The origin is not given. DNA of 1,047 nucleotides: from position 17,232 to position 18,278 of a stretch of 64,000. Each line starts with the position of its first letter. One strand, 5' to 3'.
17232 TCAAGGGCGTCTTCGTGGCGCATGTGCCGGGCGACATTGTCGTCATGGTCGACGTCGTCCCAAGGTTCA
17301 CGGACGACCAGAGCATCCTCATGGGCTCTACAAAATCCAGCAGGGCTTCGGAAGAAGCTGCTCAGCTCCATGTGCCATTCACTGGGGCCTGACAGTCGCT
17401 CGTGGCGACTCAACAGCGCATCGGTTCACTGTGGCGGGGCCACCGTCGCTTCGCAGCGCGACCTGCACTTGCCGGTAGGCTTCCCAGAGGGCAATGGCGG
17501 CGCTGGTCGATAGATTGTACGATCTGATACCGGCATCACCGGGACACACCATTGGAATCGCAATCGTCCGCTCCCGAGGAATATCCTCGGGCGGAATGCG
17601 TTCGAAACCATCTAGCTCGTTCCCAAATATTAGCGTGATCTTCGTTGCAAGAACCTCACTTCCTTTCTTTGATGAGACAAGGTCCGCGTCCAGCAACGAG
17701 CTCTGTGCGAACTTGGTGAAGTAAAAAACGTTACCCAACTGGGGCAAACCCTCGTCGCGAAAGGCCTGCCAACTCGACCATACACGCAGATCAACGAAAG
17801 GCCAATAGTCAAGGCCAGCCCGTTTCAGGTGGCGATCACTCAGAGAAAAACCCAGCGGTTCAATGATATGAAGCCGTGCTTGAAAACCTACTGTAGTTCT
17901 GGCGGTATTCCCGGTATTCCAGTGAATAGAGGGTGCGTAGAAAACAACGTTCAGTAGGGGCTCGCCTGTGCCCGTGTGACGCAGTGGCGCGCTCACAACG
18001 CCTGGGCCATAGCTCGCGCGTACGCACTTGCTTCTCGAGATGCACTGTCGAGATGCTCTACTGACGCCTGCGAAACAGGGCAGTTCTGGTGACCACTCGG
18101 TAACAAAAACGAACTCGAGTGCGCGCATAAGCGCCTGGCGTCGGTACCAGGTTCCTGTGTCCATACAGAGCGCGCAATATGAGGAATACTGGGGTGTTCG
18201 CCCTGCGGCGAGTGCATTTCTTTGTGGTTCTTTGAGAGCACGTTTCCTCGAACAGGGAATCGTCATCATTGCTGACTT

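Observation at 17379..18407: Bacterial-type TrmL (YibK) SPOUT methyltransferase in a eukaryotic context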

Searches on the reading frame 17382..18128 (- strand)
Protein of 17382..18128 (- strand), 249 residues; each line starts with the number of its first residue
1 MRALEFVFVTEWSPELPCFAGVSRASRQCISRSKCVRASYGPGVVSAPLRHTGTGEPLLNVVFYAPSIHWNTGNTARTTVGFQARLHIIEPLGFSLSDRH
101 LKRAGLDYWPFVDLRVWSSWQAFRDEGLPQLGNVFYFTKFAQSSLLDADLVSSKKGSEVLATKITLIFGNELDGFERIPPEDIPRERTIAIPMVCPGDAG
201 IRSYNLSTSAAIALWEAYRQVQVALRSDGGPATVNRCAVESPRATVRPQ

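Call 16: list_cluster_members(proteins=[window:17382-18128:-, window:17382-18269:-, window:17382-18164:-, window:17382-18266:-])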
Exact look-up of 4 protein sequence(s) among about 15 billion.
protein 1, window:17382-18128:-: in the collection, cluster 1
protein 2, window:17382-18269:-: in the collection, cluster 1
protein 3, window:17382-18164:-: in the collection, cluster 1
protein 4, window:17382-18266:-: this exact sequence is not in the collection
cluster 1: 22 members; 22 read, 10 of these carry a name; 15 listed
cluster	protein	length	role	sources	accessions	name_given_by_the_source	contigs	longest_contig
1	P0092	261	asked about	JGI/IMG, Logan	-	-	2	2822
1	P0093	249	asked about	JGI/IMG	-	tRNA (cytidine/uridine-2'-O-)-methyltransferase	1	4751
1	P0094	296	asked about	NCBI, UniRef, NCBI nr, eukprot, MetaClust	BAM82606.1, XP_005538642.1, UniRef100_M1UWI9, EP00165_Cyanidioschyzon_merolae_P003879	probable rRNA methyltransferase [Cyanidioschyzon merolae strain 10D] | Probable rRNA methyltransferase n=1 Tax=Cyanidioschyzon merolae (strain NIES-3377 / 10D) ... | XP_005538642.1 probable rRNA methyltransferase [Cyanidioschyzon merolae strain 10D]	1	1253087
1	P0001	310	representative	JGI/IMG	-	tRNA (cytidine/uridine-2'-O-)-methyltransferase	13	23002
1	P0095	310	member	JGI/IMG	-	tRNA (cytidine/uridine-2'-O-)-methyltransferase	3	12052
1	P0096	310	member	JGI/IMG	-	tRNA (cytidine/uridine-2'-O-)-methyltransferase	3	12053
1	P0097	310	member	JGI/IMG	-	tRNA (cytidine/uridine-2'-O-)-methyltransferase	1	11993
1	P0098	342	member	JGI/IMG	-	tRNA (cytidine/uridine-2'-O-)-methyltransferase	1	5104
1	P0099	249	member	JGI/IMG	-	tRNA (cytidine/uridine-2'-O-)-methyltransferase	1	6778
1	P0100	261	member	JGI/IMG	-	tRNA (cytidine/uridine-2'-O-)-methyltransferase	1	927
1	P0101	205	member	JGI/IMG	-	tRNA (cytidine/uridine-2'-O-)-methyltransferase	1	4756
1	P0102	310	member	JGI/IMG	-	-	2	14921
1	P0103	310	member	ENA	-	-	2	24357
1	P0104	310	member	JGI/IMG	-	-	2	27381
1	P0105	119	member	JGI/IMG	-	-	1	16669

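Call 33: find_related_loci(query=A2, collection=genome_contigs, flank=1500)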
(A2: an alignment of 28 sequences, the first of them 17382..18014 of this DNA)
Query A2 (211 aa) in genome_contigs; peptide patterns used: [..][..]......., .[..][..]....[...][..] (x = any residue, [..] = any of these).
600 stretches matched a pattern (row limit reached: there are more); 599 encode a relative of the query (tblastn E <= 1e-3); the best 80 are kept; 80 distinct loci.
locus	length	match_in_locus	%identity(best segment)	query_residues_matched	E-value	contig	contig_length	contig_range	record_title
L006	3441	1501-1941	45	21-182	2e-38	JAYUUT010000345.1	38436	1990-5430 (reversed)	MAG: Myxococcales bacterium isolate GL124_DN_concoct_140 GL124_DN_concoct_140_344, whole genome shotgun sequence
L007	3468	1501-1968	45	21-190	8e-38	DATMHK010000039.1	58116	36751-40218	MAG TPA_asm: Gemmatimonadaceae bacterium isolate SMAG_U13513 k141_1329357, whole genome shotgun sequence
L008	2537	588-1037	45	22-184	5e-36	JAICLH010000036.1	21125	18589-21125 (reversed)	MAG: Gemmatimonadaceae bacterium isolate GZL_HY_2_bin.132 k141_4917700_length_21125_cov_13.0000, whole genome shotgun se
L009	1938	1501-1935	45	21-178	5e-36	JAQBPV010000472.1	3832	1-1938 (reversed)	MAG: Gemmatimonadetes bacterium isolate RYN_356 scaffold_2876000, whole genome shotgun sequence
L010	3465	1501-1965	42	15-182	5e-35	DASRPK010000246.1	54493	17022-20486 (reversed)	MAG TPA_asm: Gemmatimonadaceae bacterium isolate SMAG_U10293 k141_3124172, whole genome shotgun sequence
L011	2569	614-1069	44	21-185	3e-35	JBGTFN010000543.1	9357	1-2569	MAG: Gemmatimonadaceae bacterium isolate JTS-RE193 k141_2547861, whole genome shotgun sequence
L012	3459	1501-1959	46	21-186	5e-36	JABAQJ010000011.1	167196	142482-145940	MAG: Gemmatimonadaceae bacterium isolate Bin_122_2R c_000000000438, whole genome shotgun sequence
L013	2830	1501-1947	43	19-182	5e-34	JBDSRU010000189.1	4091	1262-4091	MAG: Thermoanaerobaculia bacterium isolate cluster1_bin.518 k127_12718982, whole genome shotgun sequence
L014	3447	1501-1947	42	19-182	3e-32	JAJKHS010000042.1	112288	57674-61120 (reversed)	MAG: Thermoanaerobaculum sp. isolate b48_HoplandSoilSeptJan k101_265376, whole genome shotgun sequence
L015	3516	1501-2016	41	4-182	6e-32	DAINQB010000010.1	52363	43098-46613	MAG TPA_asm: Bacillota bacterium isolate CTOTU18719 NODE_472_length_52363_cov_9.857861, whole genome shotgun sequence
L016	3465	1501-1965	39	15-182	3e-31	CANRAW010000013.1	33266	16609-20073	MAG: uncultured Clostridia bacterium isolate Lapin-016__bin76 genome assembly, contig: Lapin-016__NODE_1069_length_33266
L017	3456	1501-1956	40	21-186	9e-31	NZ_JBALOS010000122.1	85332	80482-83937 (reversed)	Neobacillus drentensis strain JJ1551 JJ-1551_contig_123, whole genome shotgun sequence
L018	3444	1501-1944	42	21-182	1e-30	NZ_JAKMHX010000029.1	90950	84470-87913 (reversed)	Sporosarcina cyprini strain MB25 272, whole genome shotgun sequence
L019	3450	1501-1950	41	19-183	2e-30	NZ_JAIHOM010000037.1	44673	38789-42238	Spirulina subsalsa FACHB-351 NODE_137, whole genome shotgun sequence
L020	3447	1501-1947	42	20-183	2e-30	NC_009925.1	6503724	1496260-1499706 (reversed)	Acaryochloris marina MBIC11017, complete sequence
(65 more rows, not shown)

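Call 44: find_homologous_proteins(query=A3, max_evalue=1e-25)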
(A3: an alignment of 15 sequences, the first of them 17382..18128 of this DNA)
Query A3 (15 sequences) (249 aa, profile of the alignment): 7422 proteins with E <= 1e-25 among 8000 candidates; the best 120 are listed.
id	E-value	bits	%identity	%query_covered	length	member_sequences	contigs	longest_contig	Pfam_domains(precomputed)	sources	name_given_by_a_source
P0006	5.5e-91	322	49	77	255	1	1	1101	PF00588.25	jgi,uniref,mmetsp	uniref:tRNA/rRNA methyltransferase SpoU type domain-containing protein n=1 Tax=Timspurckia oligopyre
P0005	2.5e-88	313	50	74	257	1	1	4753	PF00588.25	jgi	-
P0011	3.6e-87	309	47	69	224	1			PF00588.25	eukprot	eukprot:PRCOL_00005260-RA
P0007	6.5e-87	309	47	77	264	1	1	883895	PF00588.25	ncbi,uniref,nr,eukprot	ncbi:putative tRNA (cytidine(34)-2'-O)-methyltransferase [Porphyridium purpureum]|uniref:Putative tR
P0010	1.1e-84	301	48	67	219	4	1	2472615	PF00588.25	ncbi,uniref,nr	ncbi:hypothetical protein NDN08_000874 [Rhodosorus marinus]|uniref:tRNA/rRNA methyltransferase SpoU 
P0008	2.6e-84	300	50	68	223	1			PF00588.25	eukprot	eukprot:Plantae.Rhodophyta-Purpureofilum_apyrenoidigerum.ctg6669.p1 GENE.Plantae.Rhodophyta-Purpureo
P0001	7.0e-84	299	100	100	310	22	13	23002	PF00588.25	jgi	jgi:tRNA (cytidine/uridine-2'-O-)-methyltransferase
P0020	5.7e-83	296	42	70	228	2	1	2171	PF00588.25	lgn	-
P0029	5.9e-82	292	37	69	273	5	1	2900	PF00588.25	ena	-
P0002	2.2e-80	287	66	90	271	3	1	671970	PF00588.25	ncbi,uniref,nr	ncbi:hypothetical protein F1559_001211 [Cyanidiococcus yangmingshanensis]|uniref:tRNA/rRNA methyltra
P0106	3.4e-80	287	46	70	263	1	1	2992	PF00588.25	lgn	-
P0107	4.0e-80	286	40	82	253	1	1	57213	PF00588.25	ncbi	ncbi:unnamed protein product [Agarophyton chilense]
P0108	7.0e-80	286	37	88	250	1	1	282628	PF00588.25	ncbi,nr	ncbi:rRNA methyltransferase [Gracilaria domingensis]|nr:rRNA methyltransferase [Gracilaria domingens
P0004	1.7e-79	284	52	68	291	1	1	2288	PF00588.25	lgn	-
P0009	2.9e-79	284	44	77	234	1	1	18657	PF00588.25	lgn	-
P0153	8.3e-63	230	46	67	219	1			PF00588.25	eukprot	eukprot:tig00001095_g7046.t1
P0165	4.1e-52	195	48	65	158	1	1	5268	PF00588.25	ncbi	ncbi:MAG TPA: tRNA (cytidine(34)-2'-O)-methyltransferase [Longimicrobiales bacterium]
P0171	9.0e-52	194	43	67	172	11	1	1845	PF00588.25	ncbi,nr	ncbi:MAG TPA: tRNA (cytidine(34)-2'-O)-methyltransferase [Thermoanaerobaculia bacterium]|nr:tRNA (cy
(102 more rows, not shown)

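Call 61: search_protein_families(library=ncbifam, proteins=[P0165, P0171, P0153, L020:1501-1947:+, L012:1501-1959:+], max_evalue=0.00001)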
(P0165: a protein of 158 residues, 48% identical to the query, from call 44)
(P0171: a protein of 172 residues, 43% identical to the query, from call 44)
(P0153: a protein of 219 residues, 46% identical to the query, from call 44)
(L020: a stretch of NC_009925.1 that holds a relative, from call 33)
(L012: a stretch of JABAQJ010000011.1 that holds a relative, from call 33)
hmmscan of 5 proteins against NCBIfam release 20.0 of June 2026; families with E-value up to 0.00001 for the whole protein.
P0165 (158 aa): 8 families
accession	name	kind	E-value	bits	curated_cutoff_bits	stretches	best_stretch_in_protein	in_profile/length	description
TIGR00185.1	tRNA_yibK_trmL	equivalog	7.4e-42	142.8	190.6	1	4-155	3-151/154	tRNA (uridine(34)/cytosine(34)/5-carboxymethylaminomethyluridine(34)-2'-O)-methyltransferase TrmL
NF007683.0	PRK10358.1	equivalog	1.5e-24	86.7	282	1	4-154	3-150/157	tRNA (uridine(34)/cytosine(34)/5-carboxymethylaminomethyluridine(34)-2'-O)-methyltransferase TrmL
TIGR00050.1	rRNA_methyl_1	subfamily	6.7e-09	36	167.15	1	96-152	103-157/233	TrmJ/YjtD family RNA methyltransferase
TIGR00186.1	rRNA_methyl_3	equivalog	2.9e-08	33.5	160.15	1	21-152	112-240/240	23S rRNA (guanosine(2251)-2'-O)-methyltransferase RlmB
NF041077.1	tRNAmeth_TrmJ_Sulfolob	equivalog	7.5e-07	29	350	0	95-154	100-157/229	tRNA (cytidine-2'-O-)-methyltransferase TrmJ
NF007752.0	PRK10433.1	equivalog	3.1e-06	26.8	212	0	95-149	104-156/228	tRNA/rRNA methyltransferase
NF008295.0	PRK11081.1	equivalog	6.7e-06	25.8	227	1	99-156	114-169/230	tRNA (guanosine(18)-2'-O)-methyltransferase TrmH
NF008386.0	PRK11181.1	equivalog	6.9e-06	25.5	366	1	98-153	190-243/244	23S rRNA (guanosine(2251)-2'-O)-methyltransferase RlmB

P0171 (172 aa): 5 families
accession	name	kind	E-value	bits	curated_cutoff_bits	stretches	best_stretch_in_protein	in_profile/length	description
TIGR00185.1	tRNA_yibK_trmL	equivalog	6e-40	136.6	190.6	1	8-161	2-151/154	tRNA (uridine(34)/cytosine(34)/5-carboxymethylaminomethyluridine(34)-2'-O)-methyltransferase TrmL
NF007683.0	PRK10358.1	equivalog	2.8e-23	82.5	282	1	8-161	2-151/157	tRNA (uridine(34)/cytosine(34)/5-carboxymethylaminomethyluridine(34)-2'-O)-methyltransferase TrmL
TIGR00186.1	rRNA_methyl_3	equivalog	1.4e-08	34.5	160.15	1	101-157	185-239/240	23S rRNA (guanosine(2251)-2'-O)-methyltransferase RlmB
NF041077.1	tRNAmeth_TrmJ_Sulfolob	equivalog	1.6e-08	34.5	350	1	96-159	95-156/229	tRNA (cytidine-2'-O-)-methyltransferase TrmJ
TIGR00050.1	rRNA_methyl_1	subfamily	1.2e-07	31.8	167.15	0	104-161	105-160/233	TrmJ/YjtD family RNA methyltransferase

P0153 (219 aa): 3 families
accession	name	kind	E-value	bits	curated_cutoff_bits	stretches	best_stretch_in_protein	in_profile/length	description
TIGR00185.1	tRNA_yibK_trmL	equivalog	1e-35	122.9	190.6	1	62-212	2-148/154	tRNA (uridine(34)/cytosine(34)/5-carboxymethylaminomethyluridine(34)-2'-O)-methyltransferase TrmL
NF007683.0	PRK10358.1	equivalog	1.2e-20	74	282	1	62-211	2-147/157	tRNA (uridine(34)/cytosine(34)/5-carboxymethylaminomethyluridine(34)-2'-O)-methyltransferase TrmL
NF000477.1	NshR_TsnR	equivalog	8.2e-06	25.4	425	1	75-210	130-262/266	NshR/TsnR family 23S rRNA methyltransferase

L020:1501-1947:+ (149 aa): 7 families
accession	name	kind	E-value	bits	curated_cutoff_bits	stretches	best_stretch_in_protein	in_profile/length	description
TIGR00185.1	tRNA_yibK_trmL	equivalog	6.9e-54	181.9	190.6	1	1-149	1-148/154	tRNA (uridine(34)/cytosine(34)/5-carboxymethylaminomethyluridine(34)-2'-O)-methyltransferase TrmL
NF007683.0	PRK10358.1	equivalog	5.5e-36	123.9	282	1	1-149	1-148/157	tRNA (uridine(34)/cytosine(34)/5-carboxymethylaminomethyluridine(34)-2'-O)-methyltransferase TrmL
TIGR00186.1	rRNA_methyl_3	equivalog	3.8e-10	39.6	160.15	1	14-148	106-239/240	23S rRNA (guanosine(2251)-2'-O)-methyltransferase RlmB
TIGR00050.1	rRNA_methyl_1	subfamily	1.3e-07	31.8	167.15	0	99-147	108-155/233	TrmJ/YjtD family RNA methyltransferase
NF008295.0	PRK11081.1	equivalog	2.1e-07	30.7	227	1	12-148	30-164/230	tRNA (guanosine(18)-2'-O)-methyltransferase TrmH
NF041077.1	tRNAmeth_TrmJ_Sulfolob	equivalog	6.9e-07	29.1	350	0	99-147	106-153/229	tRNA (cytidine-2'-O-)-methyltransferase TrmJ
NF000477.1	NshR_TsnR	equivalog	1.7e-06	27.7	425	1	10-145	125-260/266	NshR/TsnR family 23S rRNA methyltransferase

L012:1501-1959:+ (153 aa): 5 families
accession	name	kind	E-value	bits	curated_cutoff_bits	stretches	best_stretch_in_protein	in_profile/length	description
TIGR00185.1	tRNA_yibK_trmL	equivalog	5.9e-42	143.1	190.6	1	1-151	2-149/154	tRNA (uridine(34)/cytosine(34)/5-carboxymethylaminomethyluridine(34)-2'-O)-methyltransferase TrmL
NF007683.0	PRK10358.1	equivalog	7.1e-28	97.5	282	1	1-150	2-148/157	tRNA (uridine(34)/cytosine(34)/5-carboxymethylaminomethyluridine(34)-2'-O)-methyltransferase TrmL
TIGR00050.1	rRNA_methyl_1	subfamily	2.1e-08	34.3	167.15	1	95-151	104-158/233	TrmJ/YjtD family RNA methyltransferase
TIGR00186.1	rRNA_methyl_3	equivalog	3.2e-08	33.3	160.15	1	92-150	184-240/240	23S rRNA (guanosine(2251)-2'-O)-methyltransferase RlmB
NF041077.1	tRNAmeth_TrmJ_Sulfolob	equivalog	1.6e-07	31.2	350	0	96-151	103-156/229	tRNA (cytidine-2'-O-)-methyltransferase TrmJ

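Call 62: predict_structure(alignment_id=A4)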
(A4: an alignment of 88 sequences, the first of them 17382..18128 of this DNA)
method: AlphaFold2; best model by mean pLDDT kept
length: 249 residues; sequences in the alignment: 88
mean_pLDDT: 84.8   pTM: 0.78
mean pLDDT of the five models: 84.8, 84.0, 83.9, 83.0, 82.7
residues with pLDDT >= 90: 157; 70-90: 31; 50-70: 53; < 50: 8
segments of 3 or more residues with pLDDT < 50: 13-17
pLDDT, mean of each block of 10 residues (from residue 1): 57 50 53 66 85 97 97 95 98 90 75 97 98 97 97 94 98 96 97 82 94 98 89 56 62
secondary structure, 60 per line:
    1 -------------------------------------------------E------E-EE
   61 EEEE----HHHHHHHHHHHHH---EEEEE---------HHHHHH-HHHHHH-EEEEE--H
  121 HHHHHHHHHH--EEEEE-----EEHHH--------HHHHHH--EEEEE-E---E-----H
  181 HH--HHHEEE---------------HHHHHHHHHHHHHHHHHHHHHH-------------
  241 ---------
elements in order: E59-64 H69-81 E85-89 H99-104 H106-111 E113-117 H120-130 E133-137 H156-161 E164-168 E188-190 H206-227
